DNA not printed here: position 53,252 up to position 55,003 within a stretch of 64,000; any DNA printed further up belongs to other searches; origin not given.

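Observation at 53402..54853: HydB/NuoF-like subunit has lost the FMN and NADH signatures; its [2Fe-2S] domain appears as a separate 81-aa gene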

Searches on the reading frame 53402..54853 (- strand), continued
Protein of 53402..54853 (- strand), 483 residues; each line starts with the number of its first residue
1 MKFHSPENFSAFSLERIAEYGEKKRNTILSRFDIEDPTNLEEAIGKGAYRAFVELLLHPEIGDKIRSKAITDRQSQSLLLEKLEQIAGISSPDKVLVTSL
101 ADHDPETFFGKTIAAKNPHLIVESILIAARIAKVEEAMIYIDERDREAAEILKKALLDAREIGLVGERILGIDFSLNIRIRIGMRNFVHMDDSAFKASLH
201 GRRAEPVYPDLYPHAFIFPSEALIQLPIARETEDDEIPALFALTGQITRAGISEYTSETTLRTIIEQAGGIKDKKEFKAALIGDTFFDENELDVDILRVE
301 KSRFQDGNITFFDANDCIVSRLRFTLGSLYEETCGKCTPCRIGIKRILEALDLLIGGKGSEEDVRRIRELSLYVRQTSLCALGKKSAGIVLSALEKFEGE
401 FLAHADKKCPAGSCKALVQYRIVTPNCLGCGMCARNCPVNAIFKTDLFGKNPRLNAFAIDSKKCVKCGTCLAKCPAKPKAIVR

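Call 58: search_solved_structures(query=window:53402-54853:-, max_evalue=1e-62, show_alignments=5)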
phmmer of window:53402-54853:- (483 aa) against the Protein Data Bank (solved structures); distinct sequences matched with E-value up to 1e-62: 5.
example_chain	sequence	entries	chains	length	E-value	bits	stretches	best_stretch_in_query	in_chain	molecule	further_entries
7q4v_B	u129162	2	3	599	1.3e-68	235.1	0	232-475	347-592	Iron hydrogenase HydB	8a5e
7t2r_B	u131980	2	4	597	7.4e-67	229.3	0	232-475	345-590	NiFe hydrogenase subunit B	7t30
7q4w_B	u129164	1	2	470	8.7e-66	225.8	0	232-475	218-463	Iron hydrogenase HydB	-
8a6t_B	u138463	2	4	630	1.5e-65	225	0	239-476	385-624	Electron bifurcating hydrogenase subunit HydB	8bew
7p5h_B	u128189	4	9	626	1.3e-63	218.6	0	40-478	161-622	Fe-hydrogenase, subunit beta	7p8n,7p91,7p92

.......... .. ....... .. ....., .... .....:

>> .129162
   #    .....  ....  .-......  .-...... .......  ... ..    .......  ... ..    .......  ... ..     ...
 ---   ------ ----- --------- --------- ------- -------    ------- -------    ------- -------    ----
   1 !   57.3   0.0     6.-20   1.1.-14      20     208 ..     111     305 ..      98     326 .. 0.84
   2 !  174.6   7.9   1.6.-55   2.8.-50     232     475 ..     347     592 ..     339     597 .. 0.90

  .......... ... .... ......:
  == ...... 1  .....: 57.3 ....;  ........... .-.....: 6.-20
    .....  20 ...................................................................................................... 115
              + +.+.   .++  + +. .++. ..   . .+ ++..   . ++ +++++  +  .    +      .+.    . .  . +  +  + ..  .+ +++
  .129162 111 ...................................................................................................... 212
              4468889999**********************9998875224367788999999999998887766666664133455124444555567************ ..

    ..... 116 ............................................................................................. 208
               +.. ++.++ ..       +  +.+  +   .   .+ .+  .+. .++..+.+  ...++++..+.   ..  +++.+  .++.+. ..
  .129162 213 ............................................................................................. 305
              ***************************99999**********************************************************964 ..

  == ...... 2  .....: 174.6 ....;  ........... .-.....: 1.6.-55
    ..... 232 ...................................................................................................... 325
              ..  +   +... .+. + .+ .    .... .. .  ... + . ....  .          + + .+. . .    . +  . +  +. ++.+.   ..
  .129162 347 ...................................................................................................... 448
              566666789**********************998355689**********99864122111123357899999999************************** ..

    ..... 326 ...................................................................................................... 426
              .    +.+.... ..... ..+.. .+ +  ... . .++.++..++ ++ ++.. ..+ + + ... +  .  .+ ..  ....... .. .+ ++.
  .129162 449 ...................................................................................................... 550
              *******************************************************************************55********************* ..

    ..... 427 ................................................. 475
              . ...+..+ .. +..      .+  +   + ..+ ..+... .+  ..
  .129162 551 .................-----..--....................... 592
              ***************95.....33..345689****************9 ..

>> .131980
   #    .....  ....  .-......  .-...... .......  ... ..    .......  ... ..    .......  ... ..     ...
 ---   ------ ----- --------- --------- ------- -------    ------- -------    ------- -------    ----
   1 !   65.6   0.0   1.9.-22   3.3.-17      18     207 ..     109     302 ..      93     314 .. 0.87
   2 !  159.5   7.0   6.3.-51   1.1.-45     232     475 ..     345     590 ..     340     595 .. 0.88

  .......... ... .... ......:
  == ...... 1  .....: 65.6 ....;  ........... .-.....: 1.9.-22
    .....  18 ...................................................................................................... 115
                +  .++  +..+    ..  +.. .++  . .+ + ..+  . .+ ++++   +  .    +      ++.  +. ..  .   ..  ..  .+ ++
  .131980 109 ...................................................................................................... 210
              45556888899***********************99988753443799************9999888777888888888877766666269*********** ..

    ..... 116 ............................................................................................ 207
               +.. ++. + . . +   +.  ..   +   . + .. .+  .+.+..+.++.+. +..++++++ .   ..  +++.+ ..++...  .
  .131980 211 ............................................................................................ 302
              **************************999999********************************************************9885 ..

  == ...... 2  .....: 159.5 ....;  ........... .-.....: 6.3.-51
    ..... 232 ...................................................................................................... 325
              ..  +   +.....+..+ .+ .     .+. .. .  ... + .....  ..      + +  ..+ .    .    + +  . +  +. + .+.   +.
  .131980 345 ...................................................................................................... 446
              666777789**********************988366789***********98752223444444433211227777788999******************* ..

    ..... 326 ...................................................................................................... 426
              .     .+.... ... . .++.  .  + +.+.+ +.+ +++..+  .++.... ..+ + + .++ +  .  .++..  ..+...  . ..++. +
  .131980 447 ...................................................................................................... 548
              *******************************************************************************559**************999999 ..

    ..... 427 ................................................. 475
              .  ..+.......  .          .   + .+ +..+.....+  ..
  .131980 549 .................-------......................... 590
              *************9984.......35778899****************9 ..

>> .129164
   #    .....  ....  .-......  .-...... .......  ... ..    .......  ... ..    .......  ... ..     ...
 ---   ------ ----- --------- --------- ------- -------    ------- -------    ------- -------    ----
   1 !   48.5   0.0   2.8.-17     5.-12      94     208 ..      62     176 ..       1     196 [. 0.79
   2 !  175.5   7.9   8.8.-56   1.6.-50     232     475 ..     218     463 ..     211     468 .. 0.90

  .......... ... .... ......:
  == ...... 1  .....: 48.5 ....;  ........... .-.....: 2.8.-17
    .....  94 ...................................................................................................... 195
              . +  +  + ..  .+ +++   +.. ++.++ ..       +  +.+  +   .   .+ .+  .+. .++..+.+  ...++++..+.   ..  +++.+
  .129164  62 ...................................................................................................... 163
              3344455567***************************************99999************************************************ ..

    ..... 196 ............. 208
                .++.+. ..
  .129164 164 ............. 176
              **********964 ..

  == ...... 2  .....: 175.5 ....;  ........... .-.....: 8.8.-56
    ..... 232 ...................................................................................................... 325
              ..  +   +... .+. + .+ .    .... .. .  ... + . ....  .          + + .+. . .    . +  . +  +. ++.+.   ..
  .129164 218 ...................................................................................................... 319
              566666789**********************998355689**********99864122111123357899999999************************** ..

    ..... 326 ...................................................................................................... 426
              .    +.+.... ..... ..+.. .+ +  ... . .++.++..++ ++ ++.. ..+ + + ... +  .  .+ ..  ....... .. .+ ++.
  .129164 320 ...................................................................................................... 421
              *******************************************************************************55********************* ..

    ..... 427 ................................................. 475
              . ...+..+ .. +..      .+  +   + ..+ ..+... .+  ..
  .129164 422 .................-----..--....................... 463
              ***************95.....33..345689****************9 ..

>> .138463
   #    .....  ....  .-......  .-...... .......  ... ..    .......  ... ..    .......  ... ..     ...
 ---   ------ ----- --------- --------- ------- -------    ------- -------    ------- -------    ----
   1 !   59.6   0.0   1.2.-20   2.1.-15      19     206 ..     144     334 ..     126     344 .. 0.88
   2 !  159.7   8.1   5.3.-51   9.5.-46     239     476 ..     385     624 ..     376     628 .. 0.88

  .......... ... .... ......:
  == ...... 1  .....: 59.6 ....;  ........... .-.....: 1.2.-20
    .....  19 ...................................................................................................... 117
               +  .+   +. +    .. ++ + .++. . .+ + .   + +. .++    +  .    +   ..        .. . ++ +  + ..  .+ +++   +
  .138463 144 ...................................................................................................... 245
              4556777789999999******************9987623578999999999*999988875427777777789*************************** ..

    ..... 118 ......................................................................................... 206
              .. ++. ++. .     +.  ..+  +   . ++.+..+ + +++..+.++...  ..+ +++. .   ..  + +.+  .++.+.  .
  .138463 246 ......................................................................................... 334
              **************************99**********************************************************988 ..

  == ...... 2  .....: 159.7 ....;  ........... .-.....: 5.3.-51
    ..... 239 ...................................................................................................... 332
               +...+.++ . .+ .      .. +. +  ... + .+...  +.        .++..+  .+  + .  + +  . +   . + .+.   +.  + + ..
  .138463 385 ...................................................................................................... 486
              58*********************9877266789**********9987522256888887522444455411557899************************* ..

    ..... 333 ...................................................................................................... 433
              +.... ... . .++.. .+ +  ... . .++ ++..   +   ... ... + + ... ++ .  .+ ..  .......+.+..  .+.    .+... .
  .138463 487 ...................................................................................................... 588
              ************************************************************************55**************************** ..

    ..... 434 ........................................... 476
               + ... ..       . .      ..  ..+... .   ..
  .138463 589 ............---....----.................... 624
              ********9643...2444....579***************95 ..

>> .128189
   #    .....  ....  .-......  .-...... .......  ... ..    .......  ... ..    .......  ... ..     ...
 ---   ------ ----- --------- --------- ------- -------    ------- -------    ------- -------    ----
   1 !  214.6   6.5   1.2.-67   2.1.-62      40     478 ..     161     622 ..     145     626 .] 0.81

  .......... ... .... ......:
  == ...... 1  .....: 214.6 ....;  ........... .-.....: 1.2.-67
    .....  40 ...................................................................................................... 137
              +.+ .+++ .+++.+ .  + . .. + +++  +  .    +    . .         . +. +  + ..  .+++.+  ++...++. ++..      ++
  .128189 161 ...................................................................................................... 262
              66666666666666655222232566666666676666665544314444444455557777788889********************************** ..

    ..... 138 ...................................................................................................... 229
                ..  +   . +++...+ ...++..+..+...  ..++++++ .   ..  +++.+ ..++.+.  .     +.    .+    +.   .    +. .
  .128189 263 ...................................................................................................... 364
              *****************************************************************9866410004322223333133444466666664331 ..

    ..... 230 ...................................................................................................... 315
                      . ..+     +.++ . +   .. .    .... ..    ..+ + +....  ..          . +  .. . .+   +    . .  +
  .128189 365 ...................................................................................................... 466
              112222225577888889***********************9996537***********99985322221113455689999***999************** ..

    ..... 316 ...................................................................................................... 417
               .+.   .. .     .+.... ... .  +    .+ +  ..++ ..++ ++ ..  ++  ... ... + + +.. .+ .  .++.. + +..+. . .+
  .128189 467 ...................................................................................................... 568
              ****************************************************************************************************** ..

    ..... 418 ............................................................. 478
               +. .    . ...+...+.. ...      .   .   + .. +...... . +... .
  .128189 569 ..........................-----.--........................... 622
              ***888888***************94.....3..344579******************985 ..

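Call 67: search_protein_representatives(protein=window:53402-54853:-)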
Query: 483 residues. Proteins with E-value up to 0.001 (for the whole library): 5050; up to 1e-10: 1699; up to 1e-30: 188. The best 150 are listed.
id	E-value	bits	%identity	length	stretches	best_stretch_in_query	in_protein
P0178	2.3e-62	227.7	33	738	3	236-431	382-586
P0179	1.3e-61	225.3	35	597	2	238-475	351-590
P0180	5.7e-61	223.1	39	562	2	232-475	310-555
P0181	8.6e-60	219.2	33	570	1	24-482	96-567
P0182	3.1e-57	210.8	33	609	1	12-476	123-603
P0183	3.2e-55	204.2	35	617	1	22-475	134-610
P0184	4.1e-55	203.8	35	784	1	32-476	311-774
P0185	4.1e-55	203.8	37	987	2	240-481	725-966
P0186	8.7e-55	202.7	37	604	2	240-476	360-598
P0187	9.1e-55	202.7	34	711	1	25-475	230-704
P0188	7.1e-54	199.7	32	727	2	240-474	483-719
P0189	5.6e-53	196.8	34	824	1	22-476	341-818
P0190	5.0e-52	193.6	33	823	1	13-482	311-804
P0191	1.0e-51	192.6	38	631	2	240-475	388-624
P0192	2.3e-51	191.5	34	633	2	240-475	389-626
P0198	1.9e-50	188.4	33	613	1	33-481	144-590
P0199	2.6e-50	188.0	29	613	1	25-476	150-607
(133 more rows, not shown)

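Call 70: find_encoding_contigs(protein=P0198, flank=8000, max_places=2)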
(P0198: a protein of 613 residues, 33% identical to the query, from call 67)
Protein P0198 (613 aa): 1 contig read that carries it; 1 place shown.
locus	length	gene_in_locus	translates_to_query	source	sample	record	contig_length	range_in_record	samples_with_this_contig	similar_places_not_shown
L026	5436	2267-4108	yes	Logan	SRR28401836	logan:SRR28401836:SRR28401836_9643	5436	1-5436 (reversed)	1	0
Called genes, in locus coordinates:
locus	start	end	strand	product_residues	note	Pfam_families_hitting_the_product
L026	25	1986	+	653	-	PF00724:Oxidored_FMN, PF01494:FAD_binding_3 (weak), PF00070:Pyr_redox (weak), PF00890:FAD_binding_2 (weak), PF07992:Pyr_redox_2, PF12831:FAD_oxidored, PF13450:NAD_binding_8, PF13738:Pyr_redox_3, +6 more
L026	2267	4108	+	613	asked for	PF01512:Complex1_51K, PF10531:SLBB, PF10589:NADH_4Fe-4S, PF13237:Fer4_10 (weak), PF14697:Fer4_21, PF12838:Fer4_7, PF13187:Fer4_9 (weak), PF00037:Fer4 (weak), +1 more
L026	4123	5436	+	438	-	?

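Call 72: find_encoding_contigs(protein=P0181, flank=8000, max_places=2)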
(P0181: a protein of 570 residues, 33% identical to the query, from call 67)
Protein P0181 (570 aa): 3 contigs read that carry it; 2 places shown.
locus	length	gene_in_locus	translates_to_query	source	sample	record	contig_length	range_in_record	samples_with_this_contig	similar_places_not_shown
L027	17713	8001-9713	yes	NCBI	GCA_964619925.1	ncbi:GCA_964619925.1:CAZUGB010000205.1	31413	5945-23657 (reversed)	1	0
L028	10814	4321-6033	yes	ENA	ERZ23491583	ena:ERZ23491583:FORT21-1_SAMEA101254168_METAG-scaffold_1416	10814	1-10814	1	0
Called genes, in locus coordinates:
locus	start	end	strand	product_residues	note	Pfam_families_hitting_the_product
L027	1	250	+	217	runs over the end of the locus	PF01865:PhoU_div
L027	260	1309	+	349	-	PF01384:PHO4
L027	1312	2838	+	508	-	PF03401:TctC, PF07331:TctB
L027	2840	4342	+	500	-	PF01970:TctA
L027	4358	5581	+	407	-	PF07396:Porin_O_P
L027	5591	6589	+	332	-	PF00932:LTD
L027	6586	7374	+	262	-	PF06977:SdiA-regulated, PF13449:Phytase-like (faint)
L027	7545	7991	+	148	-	PF01257:2Fe-2S_thioredx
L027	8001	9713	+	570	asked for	PF01512:Complex1_51K, PF14697:Fer4_21 (faint), PF10589:NADH_4Fe-4S, PF00037:Fer4 (weak), PF13237:Fer4_10 (weak), PF13187:Fer4_9 (weak)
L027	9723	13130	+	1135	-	PF13510:Fer2_4, PF00037:Fer4 (faint), PF14691:Fer4_20, PF07992:Pyr_redox_2, PF13450:NAD_binding_8, PF22117:Fer4_Nqo3 (weak), PF14697:Fer4_21 (weak)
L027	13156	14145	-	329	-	PF01368:DHH, PF02272:DHHA1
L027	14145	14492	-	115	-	PF02033:RBFA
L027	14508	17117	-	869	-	PF04760:IF2_N, PF00009:GTP_EFTU, PF00025:Arf (weak), PF01926:MMR_HSR1, PF02421:FeoB_N (faint), PF22042:EF-G_D2, PF11987:IF-2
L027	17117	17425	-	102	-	-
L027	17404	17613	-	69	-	PF04296:YlxR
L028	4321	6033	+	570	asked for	PF01512:Complex1_51K, PF14697:Fer4_21 (faint), PF10589:NADH_4Fe-4S, PF00037:Fer4 (weak), PF13237:Fer4_10 (weak), PF13187:Fer4_9 (weak)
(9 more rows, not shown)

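Call 73: find_encoding_contigs(protein=P0199, flank=8000, max_places=2)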
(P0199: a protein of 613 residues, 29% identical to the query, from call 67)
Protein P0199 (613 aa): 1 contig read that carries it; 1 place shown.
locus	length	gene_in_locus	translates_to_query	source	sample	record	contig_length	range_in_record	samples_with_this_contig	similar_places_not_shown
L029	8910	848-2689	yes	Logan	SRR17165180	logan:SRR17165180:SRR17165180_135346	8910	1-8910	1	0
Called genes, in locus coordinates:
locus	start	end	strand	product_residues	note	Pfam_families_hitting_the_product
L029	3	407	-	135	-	?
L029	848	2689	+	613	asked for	PF01257:2Fe-2S_thioredx (weak), PF01512:Complex1_51K, PF10589:NADH_4Fe-4S, PF00037:Fer4 (weak), PF12837:Fer4_6 (weak), PF12838:Fer4_7, PF13237:Fer4_10, PF14697:Fer4_21, +3 more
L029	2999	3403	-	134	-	-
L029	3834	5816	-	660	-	PF02743:dCache_1, PF22673:MCP-like_PDC_1, PF00672:HAMP, PF00015:MCPsignal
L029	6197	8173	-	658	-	PF02743:dCache_1, PF22673:MCP-like_PDC_1, PF00672:HAMP, PF00015:MCPsignal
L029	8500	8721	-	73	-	PF01381:HTH_3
